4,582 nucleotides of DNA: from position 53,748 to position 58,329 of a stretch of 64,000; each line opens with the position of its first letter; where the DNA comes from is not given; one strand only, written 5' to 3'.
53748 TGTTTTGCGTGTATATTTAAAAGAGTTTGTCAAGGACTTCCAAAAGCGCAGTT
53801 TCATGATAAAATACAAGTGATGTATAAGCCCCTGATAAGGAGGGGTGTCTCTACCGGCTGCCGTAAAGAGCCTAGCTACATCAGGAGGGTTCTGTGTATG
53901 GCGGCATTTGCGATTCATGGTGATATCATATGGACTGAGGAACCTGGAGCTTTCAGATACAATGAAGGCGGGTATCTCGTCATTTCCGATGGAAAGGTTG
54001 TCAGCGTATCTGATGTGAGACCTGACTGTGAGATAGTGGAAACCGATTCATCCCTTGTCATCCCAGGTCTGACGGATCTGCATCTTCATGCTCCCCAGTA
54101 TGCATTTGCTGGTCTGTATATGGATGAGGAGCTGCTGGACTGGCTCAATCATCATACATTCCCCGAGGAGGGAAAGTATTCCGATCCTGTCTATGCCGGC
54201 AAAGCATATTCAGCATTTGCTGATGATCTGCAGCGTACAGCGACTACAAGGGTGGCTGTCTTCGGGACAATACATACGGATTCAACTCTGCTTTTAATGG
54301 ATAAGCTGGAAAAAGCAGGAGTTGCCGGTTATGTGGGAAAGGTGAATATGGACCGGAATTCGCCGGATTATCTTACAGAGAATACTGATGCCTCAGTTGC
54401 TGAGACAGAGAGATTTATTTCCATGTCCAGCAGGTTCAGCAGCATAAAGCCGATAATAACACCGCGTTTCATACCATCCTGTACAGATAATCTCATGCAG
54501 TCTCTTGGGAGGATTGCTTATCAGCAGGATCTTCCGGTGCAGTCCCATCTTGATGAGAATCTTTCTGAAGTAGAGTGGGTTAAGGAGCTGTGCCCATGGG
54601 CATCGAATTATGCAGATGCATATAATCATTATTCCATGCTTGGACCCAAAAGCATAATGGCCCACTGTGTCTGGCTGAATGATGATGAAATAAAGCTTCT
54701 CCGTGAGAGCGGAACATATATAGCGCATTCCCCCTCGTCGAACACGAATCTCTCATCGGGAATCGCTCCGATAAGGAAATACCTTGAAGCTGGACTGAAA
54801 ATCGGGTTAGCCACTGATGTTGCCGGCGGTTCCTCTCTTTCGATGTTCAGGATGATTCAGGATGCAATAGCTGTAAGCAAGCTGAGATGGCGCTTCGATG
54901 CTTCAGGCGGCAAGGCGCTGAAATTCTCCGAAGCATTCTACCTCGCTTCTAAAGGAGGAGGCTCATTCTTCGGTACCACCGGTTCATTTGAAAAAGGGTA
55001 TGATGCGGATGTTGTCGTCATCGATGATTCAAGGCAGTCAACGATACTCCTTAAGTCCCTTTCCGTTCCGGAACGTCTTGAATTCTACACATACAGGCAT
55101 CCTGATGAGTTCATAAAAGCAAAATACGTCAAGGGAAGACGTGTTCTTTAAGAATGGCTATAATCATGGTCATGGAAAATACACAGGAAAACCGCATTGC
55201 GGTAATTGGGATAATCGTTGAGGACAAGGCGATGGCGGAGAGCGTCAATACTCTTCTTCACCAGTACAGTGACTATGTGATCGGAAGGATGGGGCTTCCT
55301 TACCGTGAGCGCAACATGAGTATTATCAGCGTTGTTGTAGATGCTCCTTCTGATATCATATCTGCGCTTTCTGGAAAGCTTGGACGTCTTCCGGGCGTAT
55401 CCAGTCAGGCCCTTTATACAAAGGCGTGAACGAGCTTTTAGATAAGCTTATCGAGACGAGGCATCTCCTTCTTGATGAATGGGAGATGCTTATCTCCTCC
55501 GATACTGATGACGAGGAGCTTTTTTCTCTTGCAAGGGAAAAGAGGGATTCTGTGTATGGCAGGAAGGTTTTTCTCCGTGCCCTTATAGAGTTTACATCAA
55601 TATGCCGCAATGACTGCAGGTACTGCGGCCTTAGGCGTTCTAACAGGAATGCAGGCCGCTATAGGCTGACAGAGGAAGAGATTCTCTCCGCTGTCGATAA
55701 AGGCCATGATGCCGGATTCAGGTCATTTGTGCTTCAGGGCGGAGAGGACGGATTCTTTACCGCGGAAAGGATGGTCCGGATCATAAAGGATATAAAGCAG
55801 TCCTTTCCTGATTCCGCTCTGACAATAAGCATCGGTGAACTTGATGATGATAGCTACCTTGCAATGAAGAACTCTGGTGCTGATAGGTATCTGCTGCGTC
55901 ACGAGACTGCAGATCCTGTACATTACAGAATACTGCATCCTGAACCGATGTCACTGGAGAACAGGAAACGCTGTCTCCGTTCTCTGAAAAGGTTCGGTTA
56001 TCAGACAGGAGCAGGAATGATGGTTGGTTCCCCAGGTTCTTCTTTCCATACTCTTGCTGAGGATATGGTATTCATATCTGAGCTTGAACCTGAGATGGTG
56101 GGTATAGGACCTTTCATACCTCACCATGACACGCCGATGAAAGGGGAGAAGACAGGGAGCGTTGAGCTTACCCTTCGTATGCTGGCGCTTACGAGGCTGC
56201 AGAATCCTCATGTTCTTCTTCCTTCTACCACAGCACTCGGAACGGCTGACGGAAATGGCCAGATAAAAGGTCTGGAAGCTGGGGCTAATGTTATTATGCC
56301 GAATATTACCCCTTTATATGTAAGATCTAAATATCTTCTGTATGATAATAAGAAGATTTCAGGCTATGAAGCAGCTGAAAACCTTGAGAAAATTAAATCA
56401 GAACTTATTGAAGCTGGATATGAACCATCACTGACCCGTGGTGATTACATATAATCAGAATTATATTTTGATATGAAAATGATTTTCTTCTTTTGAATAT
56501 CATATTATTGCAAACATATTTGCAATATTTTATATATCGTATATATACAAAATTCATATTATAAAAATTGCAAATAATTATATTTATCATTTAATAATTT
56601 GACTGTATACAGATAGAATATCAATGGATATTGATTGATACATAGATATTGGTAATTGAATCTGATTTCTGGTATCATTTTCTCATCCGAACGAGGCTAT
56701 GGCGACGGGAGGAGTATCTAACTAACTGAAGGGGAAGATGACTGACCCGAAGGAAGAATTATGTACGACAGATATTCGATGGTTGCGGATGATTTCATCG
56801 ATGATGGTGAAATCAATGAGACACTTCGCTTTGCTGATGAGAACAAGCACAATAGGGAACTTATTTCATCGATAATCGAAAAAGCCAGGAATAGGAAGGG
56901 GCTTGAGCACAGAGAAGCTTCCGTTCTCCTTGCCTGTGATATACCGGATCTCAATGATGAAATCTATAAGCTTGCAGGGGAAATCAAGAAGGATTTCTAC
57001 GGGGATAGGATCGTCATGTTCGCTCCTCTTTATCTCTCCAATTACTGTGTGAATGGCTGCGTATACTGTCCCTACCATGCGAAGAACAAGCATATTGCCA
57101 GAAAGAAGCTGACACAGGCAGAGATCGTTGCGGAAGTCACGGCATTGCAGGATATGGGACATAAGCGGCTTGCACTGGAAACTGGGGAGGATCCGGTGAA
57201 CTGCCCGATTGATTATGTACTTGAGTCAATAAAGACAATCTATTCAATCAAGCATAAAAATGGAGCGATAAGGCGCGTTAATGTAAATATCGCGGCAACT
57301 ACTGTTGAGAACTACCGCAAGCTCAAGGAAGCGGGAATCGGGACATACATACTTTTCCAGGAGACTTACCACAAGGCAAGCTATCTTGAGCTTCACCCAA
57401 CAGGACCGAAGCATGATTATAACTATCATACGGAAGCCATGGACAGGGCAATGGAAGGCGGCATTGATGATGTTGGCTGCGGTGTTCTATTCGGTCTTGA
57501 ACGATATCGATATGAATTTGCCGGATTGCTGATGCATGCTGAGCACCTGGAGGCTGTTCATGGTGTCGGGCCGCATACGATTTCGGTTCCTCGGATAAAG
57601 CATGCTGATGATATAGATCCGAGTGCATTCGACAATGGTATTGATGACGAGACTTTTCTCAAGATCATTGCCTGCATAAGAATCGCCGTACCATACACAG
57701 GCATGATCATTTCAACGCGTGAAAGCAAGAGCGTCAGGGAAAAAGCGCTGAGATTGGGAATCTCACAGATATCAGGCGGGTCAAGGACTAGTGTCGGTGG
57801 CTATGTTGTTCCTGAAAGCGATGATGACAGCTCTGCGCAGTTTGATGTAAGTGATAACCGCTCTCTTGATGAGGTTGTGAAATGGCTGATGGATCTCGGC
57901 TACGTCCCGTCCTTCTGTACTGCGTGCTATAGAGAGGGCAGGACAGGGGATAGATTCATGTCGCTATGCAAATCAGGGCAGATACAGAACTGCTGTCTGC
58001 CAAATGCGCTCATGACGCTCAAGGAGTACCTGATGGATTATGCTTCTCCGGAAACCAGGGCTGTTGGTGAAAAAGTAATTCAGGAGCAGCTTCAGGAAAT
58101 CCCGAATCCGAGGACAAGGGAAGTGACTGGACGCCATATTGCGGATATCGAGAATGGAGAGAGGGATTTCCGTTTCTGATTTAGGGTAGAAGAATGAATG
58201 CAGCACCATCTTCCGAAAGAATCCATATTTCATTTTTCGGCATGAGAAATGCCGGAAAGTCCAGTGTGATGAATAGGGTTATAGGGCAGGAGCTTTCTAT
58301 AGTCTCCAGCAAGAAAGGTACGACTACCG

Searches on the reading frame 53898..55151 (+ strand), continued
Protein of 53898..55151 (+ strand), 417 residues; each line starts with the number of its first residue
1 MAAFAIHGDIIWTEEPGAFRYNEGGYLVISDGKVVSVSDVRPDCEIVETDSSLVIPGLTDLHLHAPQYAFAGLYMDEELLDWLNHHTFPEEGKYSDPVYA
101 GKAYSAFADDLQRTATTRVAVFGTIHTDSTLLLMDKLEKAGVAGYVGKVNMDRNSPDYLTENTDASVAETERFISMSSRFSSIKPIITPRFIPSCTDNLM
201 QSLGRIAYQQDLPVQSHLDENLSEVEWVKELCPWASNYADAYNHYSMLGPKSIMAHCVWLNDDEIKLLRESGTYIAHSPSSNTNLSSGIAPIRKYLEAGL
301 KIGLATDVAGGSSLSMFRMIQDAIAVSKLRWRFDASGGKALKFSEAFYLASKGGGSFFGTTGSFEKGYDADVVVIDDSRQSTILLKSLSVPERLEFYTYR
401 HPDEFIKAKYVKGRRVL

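Call 68: search_protein_families(library=ncbifam, proteins=[L017:3859-5253:+, L043:3864-5711:+, L024:3834-6140:+, L014:3782-6112:+, L035:3835-5214:+, L003:3790-4842:+], max_evalue=1e-20)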
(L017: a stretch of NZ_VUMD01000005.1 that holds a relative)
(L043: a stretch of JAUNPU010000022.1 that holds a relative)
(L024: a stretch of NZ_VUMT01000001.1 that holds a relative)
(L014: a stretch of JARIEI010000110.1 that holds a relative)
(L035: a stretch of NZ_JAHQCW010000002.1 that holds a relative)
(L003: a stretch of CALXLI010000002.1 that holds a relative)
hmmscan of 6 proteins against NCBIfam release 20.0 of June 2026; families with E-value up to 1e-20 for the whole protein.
L017:3859-5253:+ (464 aa): 0 families

L043:3864-5711:+ (615 aa): 2 families
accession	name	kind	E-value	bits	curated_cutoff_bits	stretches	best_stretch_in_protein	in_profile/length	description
TIGR01178.1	ade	equivalog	3e-183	610.2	472.5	1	32-611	2-550/552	adenine deaminase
NF007457.0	PRK10027.1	equivalog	1.5e-134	449.4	768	2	14-363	14-367/588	adenine deaminase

L024:3834-6140:+ (768 aa): 13 families
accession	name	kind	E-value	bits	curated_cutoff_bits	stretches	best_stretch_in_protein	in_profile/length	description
NF043082.1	XdhA_XDHase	equivalog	0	1245.4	780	1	3-762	1-758/758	xanthine dehydrogenase subunit XdhA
NF007426.0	PRK09970.1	equivalog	0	1119.7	916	1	3-762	6-761/761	xanthine dehydrogenase molybdenum-binding subunit XdhA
TIGR03194.1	4hydrxCoA_A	equivalog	6.5e-151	504.3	994.55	1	9-753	3-743/746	4-hydroxybenzoyl-CoA reductase subunit alpha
TIGR03313.1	Se_sel_red_Mo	hypoth_equivalog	6.3e-120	401.4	1101.9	2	177-754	370-947/951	molybdopterin-dependent oxidoreductase Mo/Fe-S-binding subunit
NF041018.1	glyceraldDH_alpha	equivalog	1.4e-114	384.1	790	1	3-752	3-740/741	glyceraldehyde dehydrogenase subunit alpha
TIGR03196.1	pucD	equivalog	5.5e-108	362.3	783.65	1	1-753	1-755/763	xanthine dehydrogenase subunit D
NF045668.1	pterin_aldehy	equivalog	7.6e-105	351.9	1100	1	3-753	175-901/905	molybdopterin-dependent aldehyde oxidoreductase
TIGR03311.1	Se_dep_XDH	equivalog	1.7e-95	320.9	830.45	1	3-552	162-680/848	selenium-dependent xanthine dehydrogenase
NF040766.1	CODH_aero_grp5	exception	4.1e-92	309.7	950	2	3-588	5-591/785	aerobic carbon-monoxide dehydrogenase large subunit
NF041671.1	peri_hyde_PaoC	equivalog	5.5e-92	309.4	1180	1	3-754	18-729/735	aldehyde oxidoreductase molybdenum-binding subunit PaoC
TIGR02416.1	CO_dehy_Mo_lg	equivalog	5.6e-82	276.1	991.15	1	16-738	6-750/770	aerobic carbon-monoxide dehydrogenase large subunit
TIGR02965.1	xanthine_xdhB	equivalog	3.5e-79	266.9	849.5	1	11-737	9-728/758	xanthine dehydrogenase molybdopterin binding subunit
TIGR02969.1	mam_aldehyde_ox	subfamily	5.8e-52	176.4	1912.3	1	3-720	576-1262/1330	aldehyde oxidase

L014:3782-6112:+ (776 aa): 13 families
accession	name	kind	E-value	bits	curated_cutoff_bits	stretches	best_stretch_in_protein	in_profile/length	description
NF043082.1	XdhA_XDHase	equivalog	0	1229.1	780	1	19-776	1-758/758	xanthine dehydrogenase subunit XdhA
NF007426.0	PRK09970.1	equivalog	0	1183.7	916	1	16-776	3-761/761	xanthine dehydrogenase molybdenum-binding subunit XdhA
TIGR03194.1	4hydrxCoA_A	equivalog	4.3e-150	501.6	994.55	1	24-766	2-742/746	4-hydroxybenzoyl-CoA reductase subunit alpha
NF041018.1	glyceraldDH_alpha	equivalog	2.6e-121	406.3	790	1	18-764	2-738/741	glyceraldehyde dehydrogenase subunit alpha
TIGR03313.1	Se_sel_red_Mo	hypoth_equivalog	2.4e-119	399.5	1101.9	2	195-768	374-947/951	molybdopterin-dependent oxidoreductase Mo/Fe-S-binding subunit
TIGR03196.1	pucD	equivalog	1.5e-104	351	783.65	1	18-764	2-752/763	xanthine dehydrogenase subunit D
NF045668.1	pterin_aldehy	equivalog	1.9e-103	347.3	1100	1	5-766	161-900/905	molybdopterin-dependent aldehyde oxidoreductase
TIGR03311.1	Se_dep_XDH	equivalog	2.2e-101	340.3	830.45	1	11-762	154-842/848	selenium-dependent xanthine dehydrogenase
NF040766.1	CODH_aero_grp5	exception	4.7e-94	316.1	950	2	17-601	3-591/785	aerobic carbon-monoxide dehydrogenase large subunit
NF041671.1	peri_hyde_PaoC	equivalog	1.7e-91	307.7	1180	1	11-765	10-726/735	aldehyde oxidoreductase molybdenum-binding subunit PaoC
TIGR02416.1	CO_dehy_Mo_lg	equivalog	7.7e-87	292.2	991.15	1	32-763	6-764/770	aerobic carbon-monoxide dehydrogenase large subunit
TIGR02965.1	xanthine_xdhB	equivalog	9.3e-80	268.8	849.5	1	22-751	4-732/758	xanthine dehydrogenase molybdopterin binding subunit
TIGR02969.1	mam_aldehyde_ox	subfamily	1.8e-48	164.9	1912.3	1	5-751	563-1282/1330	aldehyde oxidase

L035:3835-5214:+ (459 aa): 0 families

L003:3790-4842:+ (350 aa): 5 families
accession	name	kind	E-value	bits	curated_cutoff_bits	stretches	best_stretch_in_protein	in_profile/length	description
TIGR01357.1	aroB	equivalog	1.7e-84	284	305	1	50-338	48-335/344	3-dehydroquinate synthase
TIGR04425.1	P_lya_rel_AroB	hypoth_equivalog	9.6e-68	228.7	400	1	35-332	28-326/348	AroB-related putative sugar phosphate phospholyase (cyclizing)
NF010556.0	PRK13951.1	equivalog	2.3e-50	171.9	560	1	38-265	191-412/492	bifunctional shikimate kinase AroK/3-dehydroquinate synthase AroB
NF004852.0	PRK06203.1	equivalog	2.8e-46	158.2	333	1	53-278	89-315/407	3-dehydroquinate synthase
NF010627.0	PRK14021.1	equivalog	4.4e-44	150.8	565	1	52-333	237-523/542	bifunctional shikimate kinase/3-dehydroquinate synthase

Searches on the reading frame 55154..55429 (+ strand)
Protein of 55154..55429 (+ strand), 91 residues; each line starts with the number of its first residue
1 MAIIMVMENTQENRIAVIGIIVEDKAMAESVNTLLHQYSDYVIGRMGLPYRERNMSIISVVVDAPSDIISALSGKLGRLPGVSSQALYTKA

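Call 5: search_protein_families(library=ncbifam, proteins=[window:55154-55429:+], max_evalue=0.00001)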
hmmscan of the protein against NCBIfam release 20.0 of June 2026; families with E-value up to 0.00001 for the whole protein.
window:55154-55429:+ (91 aa): 1 family
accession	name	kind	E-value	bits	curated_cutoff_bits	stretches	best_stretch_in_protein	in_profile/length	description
TIGR03959.1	hyd_TM1266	equivalog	3.4e-34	116.5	60.8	1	14-88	1-75/76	TM1266 family iron-only hydrogenase system putative regulator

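Call 6: search_protein_families(library=pfam, proteins=[window:55154-55429:+], max_evalue=0.00001)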
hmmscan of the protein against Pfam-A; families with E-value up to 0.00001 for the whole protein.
window:55154-55429:+ (91 aa): 1 family
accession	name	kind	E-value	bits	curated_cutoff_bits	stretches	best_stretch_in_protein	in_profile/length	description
PF21699.3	TM1266-like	-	3.6e-33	113.8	27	1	14-84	1-72/74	Iron-only hydrogenase system regulator, putative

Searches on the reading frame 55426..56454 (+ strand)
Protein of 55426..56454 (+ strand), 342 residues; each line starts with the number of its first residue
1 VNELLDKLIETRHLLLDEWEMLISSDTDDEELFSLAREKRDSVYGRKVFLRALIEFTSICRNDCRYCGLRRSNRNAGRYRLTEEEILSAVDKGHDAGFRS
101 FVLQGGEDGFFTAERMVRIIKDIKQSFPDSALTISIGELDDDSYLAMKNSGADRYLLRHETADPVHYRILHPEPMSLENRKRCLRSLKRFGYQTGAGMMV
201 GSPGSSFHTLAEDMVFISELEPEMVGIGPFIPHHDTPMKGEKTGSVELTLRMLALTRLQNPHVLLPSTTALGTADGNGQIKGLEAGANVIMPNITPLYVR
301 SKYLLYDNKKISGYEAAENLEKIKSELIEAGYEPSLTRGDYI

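Call 5: search_protein_families(library=ncbifam, proteins=[window:55426-56454:+], max_evalue=0.00001)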
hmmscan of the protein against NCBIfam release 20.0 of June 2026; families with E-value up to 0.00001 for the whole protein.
window:55426-56454:+ (342 aa): 20 families
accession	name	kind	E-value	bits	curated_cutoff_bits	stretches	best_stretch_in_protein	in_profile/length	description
TIGR03956.1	rSAM_HydE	equivalog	3.6e-142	473.6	254.6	1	5-341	2-340/340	[FeFe] hydrogenase H-cluster radical SAM maturase HydE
TIGR03910.1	pyrrolys_PylB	equivalog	7e-45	153.4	348.2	1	2-296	6-302/347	methylornithine synthase PylB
TIGR00433.2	bioB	equivalog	7.8e-24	84.4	225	1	20-291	9-282/307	biotin synthase BioB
TIGR03699.1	menaquin_MqnC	equivalog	9.6e-17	60.8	428.1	1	25-131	13-122/342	cyclic dehypoxanthinyl futalosine synthase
TIGR02351.2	thiH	equivalog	1.9e-16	60.1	380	1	7-173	28-194/364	2-iminoacetate synthase ThiH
TIGR03551.1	F420_cofH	equivalog_domain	4e-16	58.8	374.1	1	20-129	7-118/345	5-amino-6-(D-ribitylamino)uracil--L-tyrosine 4-hydroxyphenyl transferase CofH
TIGR03955.1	rSAM_HydG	equivalog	1.6e-15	56.5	312.15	1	2-173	35-213/470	[FeFe] hydrogenase H-cluster radical SAM maturase HydG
TIGR00423.1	TIGR00423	subfamily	6.3e-15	55.2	260.25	1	54-131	9-86/310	CofH family radical SAM protein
TIGR03957.1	rSAM_HmdB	equivalog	1.6e-12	47.3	320.9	1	23-290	12-278/317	5,10-methenyltetrahydromethanopterin hydrogenase cofactor biosynthesis protein HmdB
TIGR03700.1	mena_SCO4494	equivalog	3.4e-12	46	434.55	1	10-131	7-129/351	aminofutalosine synthase MqnE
NF006687.0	PRK09234.1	equivalog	3.9e-12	45.1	1018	1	22-129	500-610/849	bifunctional FO biosynthesis protein CofGH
NF006276.0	PRK08444.1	equivalog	1.7e-11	43.8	560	1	3-130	2-129/353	aminofutalosine synthase MqnE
NF005609.0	PRK07360.1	equivalog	3e-11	42.7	426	1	11-130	18-142/374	7,8-didemethyl-8-hydroxy-5-deazariboflavin synthase subunit CofH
TIGR03550.1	F420_cofG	equivalog_domain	3.8e-08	32.9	213.35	1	44-108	2-62/322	7,8-didemethyl-8-hydroxy-5-deazariboflavin synthase CofG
NF006277.0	PRK08445.1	equivalog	3.3e-07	29.5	576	1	52-131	44-123/348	dehypoxanthine futalosine cyclase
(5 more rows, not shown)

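Call 6: search_protein_families(library=pfam, proteins=[window:55426-56454:+], max_evalue=0.00001)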
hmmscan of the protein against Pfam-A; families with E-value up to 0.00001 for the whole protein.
window:55426-56454:+ (342 aa): 1 family
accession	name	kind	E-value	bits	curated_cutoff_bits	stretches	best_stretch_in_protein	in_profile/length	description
PF04055.27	Radical_SAM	-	6.5e-17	62.6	29.5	1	54-215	1-164/166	Radical SAM superfamily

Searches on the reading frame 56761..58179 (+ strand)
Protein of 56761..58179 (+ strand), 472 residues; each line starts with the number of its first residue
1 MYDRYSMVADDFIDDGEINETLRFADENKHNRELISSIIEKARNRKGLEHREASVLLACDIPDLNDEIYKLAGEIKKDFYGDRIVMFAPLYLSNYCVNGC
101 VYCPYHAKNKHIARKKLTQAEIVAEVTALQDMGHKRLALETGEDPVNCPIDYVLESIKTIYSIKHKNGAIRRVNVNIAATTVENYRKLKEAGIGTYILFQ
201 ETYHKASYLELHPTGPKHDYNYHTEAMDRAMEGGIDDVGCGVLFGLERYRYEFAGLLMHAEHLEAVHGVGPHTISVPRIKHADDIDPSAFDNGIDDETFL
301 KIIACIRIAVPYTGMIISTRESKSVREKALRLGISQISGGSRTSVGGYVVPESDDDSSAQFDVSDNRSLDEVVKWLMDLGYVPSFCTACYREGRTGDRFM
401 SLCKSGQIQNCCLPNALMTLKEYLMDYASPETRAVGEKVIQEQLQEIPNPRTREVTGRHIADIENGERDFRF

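Call 5: search_protein_families(library=ncbifam, proteins=[window:56761-58179:+], max_evalue=0.00001)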
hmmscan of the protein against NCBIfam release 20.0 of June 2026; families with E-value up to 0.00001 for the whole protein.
window:56761-58179:+ (472 aa): 11 families
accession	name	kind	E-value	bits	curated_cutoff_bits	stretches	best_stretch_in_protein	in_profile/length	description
TIGR03955.1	rSAM_HydG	equivalog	6.4e-278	921.7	312.15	1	2-472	1-470/470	[FeFe] hydrogenase H-cluster radical SAM maturase HydG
TIGR02351.2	thiH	equivalog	6.3e-84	282.1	380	1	33-384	20-359/364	2-iminoacetate synthase ThiH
TIGR03910.1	pyrrolys_PylB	equivalog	2.8e-27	95.6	348.2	1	35-263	5-228/347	methylornithine synthase PylB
TIGR03956.1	rSAM_HydE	equivalog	8.5e-26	91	254.6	1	39-313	2-262/340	[FeFe] hydrogenase H-cluster radical SAM maturase HydE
TIGR04158.1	rSAM_MIA_synth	equivalog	7e-19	67.9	400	1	72-368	46-346/368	3-methyl-2-indolic acid synthase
TIGR00433.2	bioB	equivalog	2.8e-13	49.8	225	1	50-335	5-279/307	biotin synthase BioB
NF005609.0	PRK07360.1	equivalog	2e-09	36.7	426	1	31-162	4-137/374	7,8-didemethyl-8-hydroxy-5-deazariboflavin synthase subunit CofH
TIGR03699.1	menaquin_MqnC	equivalog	7.4e-08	31.6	428.1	1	66-164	18-122/342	cyclic dehypoxanthinyl futalosine synthase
TIGR03551.1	F420_cofH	equivalog_domain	9.3e-08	31.3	374.1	1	52-162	5-114/345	5-amino-6-(D-ribitylamino)uracil--L-tyrosine 4-hydroxyphenyl transferase CofH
TIGR03700.1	mena_SCO4494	equivalog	8.3e-07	28.2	434.55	1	39-161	2-122/351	aminofutalosine synthase MqnE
NF006687.0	PRK09234.1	equivalog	9.8e-07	27.3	1018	1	12-152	455-597/849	bifunctional FO biosynthesis protein CofGH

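Call 6: search_protein_families(library=pfam, proteins=[window:56761-58179:+], max_evalue=0.00001)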
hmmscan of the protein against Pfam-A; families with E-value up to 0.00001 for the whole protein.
window:56761-58179:+ (472 aa): 2 families
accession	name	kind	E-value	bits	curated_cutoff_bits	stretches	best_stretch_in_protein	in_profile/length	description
PF06968.18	BATS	-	1e-19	70.9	22.2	1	275-381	1-87/88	Biotin and Thiamin Synthesis associated domain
PF04055.27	Radical_SAM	-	6.2e-15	56.2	29.5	1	92-246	3-151/166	Radical SAM superfamily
